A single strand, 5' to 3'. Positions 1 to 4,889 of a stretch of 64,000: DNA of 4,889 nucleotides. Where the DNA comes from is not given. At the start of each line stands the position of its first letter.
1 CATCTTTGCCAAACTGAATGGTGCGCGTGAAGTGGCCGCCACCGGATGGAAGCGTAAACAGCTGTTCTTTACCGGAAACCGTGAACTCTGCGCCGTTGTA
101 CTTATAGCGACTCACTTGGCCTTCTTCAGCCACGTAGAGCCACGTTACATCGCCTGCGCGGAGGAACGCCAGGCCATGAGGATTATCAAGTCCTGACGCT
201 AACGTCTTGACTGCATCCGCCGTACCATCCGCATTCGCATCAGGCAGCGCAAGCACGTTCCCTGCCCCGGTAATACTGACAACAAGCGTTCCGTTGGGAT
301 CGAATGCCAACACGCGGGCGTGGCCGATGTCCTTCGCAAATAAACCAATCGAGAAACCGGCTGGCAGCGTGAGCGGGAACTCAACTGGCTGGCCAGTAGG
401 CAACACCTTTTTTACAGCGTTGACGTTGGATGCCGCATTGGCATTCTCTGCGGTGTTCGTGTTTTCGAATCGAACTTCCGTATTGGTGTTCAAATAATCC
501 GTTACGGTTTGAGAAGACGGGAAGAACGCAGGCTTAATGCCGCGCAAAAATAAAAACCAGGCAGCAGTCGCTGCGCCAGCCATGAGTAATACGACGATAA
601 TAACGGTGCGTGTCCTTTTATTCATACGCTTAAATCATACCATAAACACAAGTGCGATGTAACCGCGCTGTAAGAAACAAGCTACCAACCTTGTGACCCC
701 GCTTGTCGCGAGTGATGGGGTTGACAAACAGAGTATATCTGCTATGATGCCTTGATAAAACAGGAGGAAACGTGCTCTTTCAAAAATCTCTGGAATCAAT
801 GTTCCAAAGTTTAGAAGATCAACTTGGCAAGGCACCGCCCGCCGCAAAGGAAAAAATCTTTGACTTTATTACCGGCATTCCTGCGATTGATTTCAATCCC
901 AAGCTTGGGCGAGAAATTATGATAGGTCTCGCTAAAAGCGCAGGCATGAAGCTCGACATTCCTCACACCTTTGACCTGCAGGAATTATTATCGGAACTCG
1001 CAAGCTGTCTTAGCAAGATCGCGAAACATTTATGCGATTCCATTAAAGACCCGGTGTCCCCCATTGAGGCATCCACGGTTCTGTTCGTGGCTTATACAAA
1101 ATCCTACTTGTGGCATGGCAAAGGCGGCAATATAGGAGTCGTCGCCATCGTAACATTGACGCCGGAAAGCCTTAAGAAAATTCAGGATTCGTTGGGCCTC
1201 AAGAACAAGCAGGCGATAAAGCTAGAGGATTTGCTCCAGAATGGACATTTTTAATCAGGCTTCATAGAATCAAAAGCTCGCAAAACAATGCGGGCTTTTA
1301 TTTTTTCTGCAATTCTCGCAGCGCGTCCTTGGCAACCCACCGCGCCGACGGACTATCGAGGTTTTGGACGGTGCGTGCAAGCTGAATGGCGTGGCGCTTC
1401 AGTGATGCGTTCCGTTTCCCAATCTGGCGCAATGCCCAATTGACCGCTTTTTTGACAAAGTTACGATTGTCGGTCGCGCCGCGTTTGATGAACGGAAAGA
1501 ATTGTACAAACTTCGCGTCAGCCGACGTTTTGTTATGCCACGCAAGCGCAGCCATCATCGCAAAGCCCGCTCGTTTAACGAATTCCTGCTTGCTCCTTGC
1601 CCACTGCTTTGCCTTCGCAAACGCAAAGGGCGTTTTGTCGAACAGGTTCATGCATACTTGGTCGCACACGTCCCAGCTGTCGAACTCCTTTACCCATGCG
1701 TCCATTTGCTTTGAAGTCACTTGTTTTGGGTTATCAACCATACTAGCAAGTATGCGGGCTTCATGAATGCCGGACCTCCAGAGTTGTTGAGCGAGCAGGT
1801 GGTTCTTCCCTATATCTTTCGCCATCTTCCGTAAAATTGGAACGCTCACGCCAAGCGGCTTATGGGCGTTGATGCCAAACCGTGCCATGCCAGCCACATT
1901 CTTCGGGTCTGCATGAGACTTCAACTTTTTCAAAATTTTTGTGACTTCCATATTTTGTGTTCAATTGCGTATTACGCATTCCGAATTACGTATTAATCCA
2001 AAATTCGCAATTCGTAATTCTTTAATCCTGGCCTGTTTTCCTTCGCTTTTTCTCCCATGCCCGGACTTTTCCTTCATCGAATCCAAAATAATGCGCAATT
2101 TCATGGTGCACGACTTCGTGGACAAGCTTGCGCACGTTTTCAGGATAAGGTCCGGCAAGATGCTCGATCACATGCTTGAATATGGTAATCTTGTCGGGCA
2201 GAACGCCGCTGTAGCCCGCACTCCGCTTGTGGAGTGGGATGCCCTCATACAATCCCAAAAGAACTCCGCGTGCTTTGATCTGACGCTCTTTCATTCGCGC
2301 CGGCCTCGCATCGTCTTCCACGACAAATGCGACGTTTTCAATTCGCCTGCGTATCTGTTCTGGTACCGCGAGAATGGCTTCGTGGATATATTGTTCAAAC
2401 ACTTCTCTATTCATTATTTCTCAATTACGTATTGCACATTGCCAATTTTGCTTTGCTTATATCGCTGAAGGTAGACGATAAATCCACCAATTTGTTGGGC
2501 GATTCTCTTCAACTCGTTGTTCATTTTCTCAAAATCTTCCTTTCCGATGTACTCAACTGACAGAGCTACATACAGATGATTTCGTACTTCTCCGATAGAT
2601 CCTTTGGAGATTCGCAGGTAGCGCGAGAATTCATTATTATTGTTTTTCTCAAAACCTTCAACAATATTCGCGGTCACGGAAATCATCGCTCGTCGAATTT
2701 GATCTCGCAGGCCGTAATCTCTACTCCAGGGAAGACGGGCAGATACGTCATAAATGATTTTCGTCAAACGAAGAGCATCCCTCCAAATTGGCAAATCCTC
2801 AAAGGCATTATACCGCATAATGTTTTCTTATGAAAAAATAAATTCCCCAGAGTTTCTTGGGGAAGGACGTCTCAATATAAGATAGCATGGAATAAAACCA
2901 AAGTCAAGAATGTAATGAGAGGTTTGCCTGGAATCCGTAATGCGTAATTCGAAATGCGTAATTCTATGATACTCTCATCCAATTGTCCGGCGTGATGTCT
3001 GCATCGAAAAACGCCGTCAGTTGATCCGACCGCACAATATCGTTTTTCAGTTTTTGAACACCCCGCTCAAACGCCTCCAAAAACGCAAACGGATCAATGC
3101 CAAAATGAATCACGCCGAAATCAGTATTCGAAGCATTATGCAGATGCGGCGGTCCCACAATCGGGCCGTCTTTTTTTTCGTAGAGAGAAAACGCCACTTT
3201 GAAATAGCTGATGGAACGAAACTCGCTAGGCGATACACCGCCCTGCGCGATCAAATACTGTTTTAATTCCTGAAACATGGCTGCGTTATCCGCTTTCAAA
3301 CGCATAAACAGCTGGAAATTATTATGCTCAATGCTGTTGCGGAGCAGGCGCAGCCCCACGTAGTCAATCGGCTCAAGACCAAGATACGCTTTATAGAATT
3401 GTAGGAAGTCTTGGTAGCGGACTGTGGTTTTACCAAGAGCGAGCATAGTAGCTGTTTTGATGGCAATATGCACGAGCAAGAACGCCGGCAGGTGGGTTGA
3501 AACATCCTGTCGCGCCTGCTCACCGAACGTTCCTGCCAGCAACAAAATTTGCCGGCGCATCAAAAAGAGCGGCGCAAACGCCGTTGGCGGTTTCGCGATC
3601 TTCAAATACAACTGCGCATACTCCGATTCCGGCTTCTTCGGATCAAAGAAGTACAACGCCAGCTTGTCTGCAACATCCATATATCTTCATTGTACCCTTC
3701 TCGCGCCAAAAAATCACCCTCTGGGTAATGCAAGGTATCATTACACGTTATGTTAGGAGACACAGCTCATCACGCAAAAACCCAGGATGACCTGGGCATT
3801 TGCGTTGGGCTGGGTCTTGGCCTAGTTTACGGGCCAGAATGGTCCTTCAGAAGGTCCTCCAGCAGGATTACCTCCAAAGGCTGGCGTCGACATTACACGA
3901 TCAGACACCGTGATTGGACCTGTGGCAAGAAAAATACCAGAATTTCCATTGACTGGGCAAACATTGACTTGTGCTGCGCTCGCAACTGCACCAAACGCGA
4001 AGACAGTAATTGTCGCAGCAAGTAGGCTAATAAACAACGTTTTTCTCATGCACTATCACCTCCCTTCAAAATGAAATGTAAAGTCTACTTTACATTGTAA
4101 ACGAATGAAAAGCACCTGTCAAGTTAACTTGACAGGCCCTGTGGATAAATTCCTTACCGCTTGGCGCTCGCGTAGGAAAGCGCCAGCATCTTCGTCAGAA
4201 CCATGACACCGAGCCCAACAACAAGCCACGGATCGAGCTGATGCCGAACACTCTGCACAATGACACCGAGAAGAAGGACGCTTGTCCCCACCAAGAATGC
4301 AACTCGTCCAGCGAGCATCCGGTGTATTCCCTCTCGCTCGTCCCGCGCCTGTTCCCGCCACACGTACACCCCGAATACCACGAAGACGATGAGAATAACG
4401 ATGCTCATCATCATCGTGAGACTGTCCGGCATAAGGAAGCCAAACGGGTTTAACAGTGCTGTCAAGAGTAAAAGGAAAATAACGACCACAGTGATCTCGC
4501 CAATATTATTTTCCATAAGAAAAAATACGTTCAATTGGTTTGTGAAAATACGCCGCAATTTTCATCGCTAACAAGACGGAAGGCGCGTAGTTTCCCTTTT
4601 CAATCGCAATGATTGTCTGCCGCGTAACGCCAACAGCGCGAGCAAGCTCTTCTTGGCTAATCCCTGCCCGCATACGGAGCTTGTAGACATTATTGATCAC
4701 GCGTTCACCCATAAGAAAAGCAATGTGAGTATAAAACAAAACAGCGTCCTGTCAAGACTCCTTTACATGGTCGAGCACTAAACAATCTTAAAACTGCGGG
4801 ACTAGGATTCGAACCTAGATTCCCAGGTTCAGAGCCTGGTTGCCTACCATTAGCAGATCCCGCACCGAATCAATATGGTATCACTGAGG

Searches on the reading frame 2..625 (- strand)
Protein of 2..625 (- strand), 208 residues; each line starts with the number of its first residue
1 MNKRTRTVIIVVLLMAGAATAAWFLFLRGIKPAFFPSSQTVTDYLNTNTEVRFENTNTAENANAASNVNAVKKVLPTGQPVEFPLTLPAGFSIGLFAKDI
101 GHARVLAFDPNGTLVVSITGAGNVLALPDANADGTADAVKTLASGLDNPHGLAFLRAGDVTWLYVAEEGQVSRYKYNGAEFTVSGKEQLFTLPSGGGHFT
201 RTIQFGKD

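Call 42: search_protein_families(library=pfam, proteins=[window:2-625:-], max_evalue=0.0001)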
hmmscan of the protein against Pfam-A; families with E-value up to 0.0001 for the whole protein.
window:2-625:- (208 aa): 1 family
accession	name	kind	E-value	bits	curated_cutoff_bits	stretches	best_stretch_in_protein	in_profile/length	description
PF23500.1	DUF7133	-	1.4e-05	25.1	27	1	95-190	78-175/385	Domain of unknown function (DUF7133)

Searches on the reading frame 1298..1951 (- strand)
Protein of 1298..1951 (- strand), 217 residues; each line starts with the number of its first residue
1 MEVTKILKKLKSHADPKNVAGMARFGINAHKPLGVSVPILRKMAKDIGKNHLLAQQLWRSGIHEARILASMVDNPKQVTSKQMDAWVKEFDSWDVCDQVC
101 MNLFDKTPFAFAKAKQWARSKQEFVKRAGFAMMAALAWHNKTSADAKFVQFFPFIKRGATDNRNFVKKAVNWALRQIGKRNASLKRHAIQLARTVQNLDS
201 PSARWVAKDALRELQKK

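Call 42: search_protein_families(library=pfam, proteins=[window:1298-1951:-], max_evalue=0.0001)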
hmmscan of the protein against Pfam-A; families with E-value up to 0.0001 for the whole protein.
window:1298-1951:- (217 aa): 1 family
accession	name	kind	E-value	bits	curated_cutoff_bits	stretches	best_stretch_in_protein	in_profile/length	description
PF08713.17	DNA_alkylation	-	1.5e-39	136.3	21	1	6-212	1-211/213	DNA alkylation repair enzyme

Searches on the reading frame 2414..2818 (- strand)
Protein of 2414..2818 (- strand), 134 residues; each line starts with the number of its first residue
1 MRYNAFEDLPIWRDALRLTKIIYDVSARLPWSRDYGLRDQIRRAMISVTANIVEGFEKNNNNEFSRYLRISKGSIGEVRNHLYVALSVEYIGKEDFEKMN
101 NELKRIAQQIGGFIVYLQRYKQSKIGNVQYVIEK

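Call 42: search_protein_families(library=pfam, proteins=[window:2414-2818:-], max_evalue=0.0001)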
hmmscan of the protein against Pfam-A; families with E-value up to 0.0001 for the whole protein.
window:2414-2818:- (134 aa): 1 family
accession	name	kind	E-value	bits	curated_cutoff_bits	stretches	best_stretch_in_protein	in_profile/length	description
PF05635.17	23S_rRNA_IVP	-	5e-32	110.7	33.8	1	7-111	1-105/106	23S rRNA-intervening sequence protein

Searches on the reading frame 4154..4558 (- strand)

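Call 13: search_protein_families(library=pfam, proteins=[window:4154-4558:-], max_evalue=0.01)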
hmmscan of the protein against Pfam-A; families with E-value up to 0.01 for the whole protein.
window:4154-4558:- (134 aa): 4 families
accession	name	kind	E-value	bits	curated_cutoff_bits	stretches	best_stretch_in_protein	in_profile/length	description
PF07695.17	7TMR-DISM_7TM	-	0.001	19.5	29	1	24-130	101-201/205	7TM diverse intracellular signalling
PF09925.14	DUF2157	-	0.0034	17.5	32.4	1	43-124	61-139/146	Predicted membrane protein (DUF2157)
PF04973.17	NMN_transporter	-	0.0082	16.6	27.3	0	6-106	10-101/175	Nicotinamide mononucleotide transporter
PF01545.26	Cation_efflux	-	0.0082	16.4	26.6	1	22-132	77-194/198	Cation efflux family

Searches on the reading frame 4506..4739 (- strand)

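Call 13: search_protein_families(library=pfam, proteins=[window:4506-4739:-], max_evalue=0.01)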
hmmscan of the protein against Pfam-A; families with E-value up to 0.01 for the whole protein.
window:4506-4739:- (77 aa): 10 families
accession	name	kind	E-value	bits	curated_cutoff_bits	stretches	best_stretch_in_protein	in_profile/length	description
PF01381.28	HTH_3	-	5.1e-15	55.7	23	1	19-70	2-53/55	Helix-turn-helix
PF12844.13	HTH_19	-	1.5e-07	31.6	30.2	1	16-65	2-51/64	Helix-turn-helix domain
PF13560.12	HTH_31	-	2.9e-07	31.1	27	1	21-54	9-43/64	Helix-turn-helix domain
PF13413.12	HTH_25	-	0.00026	21.2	24.6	1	21-52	5-36/62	Helix-turn-helix domain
PF13443.12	HTH_26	-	0.00029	21.4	22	1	24-66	8-51/63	Cro/C1-type HTH DNA-binding domain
PF13545.12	HTH_Crp_2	-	0.0039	17.6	27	1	23-44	19-40/70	Crp-like helix-turn-helix domain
PF13412.12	HTH_24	-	0.0068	16.4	21.9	1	25-43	16-34/48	Winged helix-turn-helix DNA-binding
PF02796.21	HTH_7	-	0.0085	16.7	23.8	0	22-43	17-38/45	Helix-turn-helix domain of resolvase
PF13404.12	HTH_AsnC-type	-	0.0088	16.3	27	0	27-44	18-35/42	AsnC-type helix-turn-helix domain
PF08279.18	HTH_11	-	0.0093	16.3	25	0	21-44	9-33/55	HTH domain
